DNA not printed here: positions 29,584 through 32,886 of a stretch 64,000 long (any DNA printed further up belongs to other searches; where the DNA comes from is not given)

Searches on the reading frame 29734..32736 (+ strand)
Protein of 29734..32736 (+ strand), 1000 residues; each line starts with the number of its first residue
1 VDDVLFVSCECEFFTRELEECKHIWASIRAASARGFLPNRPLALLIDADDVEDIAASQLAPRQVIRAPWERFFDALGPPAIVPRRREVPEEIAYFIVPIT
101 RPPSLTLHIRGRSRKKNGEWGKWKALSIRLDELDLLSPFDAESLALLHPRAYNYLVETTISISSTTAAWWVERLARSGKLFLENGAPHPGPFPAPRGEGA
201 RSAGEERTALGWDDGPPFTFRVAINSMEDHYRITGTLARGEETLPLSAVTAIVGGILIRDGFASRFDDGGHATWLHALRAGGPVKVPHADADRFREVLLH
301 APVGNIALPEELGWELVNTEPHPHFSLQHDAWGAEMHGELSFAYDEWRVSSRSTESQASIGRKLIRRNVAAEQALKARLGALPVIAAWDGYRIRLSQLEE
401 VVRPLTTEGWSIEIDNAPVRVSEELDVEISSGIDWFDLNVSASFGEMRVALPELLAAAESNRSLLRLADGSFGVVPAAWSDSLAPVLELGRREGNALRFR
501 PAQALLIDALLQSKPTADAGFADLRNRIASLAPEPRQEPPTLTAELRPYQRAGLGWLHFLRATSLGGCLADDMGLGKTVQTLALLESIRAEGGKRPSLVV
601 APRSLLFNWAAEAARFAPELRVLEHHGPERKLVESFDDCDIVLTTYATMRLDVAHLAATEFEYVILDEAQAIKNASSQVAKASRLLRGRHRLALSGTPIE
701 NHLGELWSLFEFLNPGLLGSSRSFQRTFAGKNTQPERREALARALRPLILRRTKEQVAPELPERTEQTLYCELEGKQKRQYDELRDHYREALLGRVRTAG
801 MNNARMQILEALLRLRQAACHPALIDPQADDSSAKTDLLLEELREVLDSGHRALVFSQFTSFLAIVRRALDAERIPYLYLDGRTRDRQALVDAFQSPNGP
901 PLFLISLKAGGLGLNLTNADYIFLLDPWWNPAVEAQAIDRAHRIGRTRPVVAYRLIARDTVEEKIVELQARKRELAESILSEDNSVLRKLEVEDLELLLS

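Call 33: search_protein_families(library=pfam, proteins=[window:29734-32736:+], max_evalue=0.001)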
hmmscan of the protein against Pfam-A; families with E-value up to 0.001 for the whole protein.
window:29734-32736:+ (1000 aa): 4 families
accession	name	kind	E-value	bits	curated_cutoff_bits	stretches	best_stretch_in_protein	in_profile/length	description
PF00176.29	SNF2-rel_dom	-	3e-67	227.2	24.9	1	549-823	1-289/290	SNF2-related domain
PF00271.37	Helicase_C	-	4.2e-19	69.3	23.5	1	840-945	7-110/110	Helicase conserved C-terminal domain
PF04851.21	ResIII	-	1.7e-08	35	22.5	1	545-699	3-163/164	Type III restriction enzyme, res subunit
PF00270.35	DEAD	-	3.3e-07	30.6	26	1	573-701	23-163/167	DEAD/DEAH box helicase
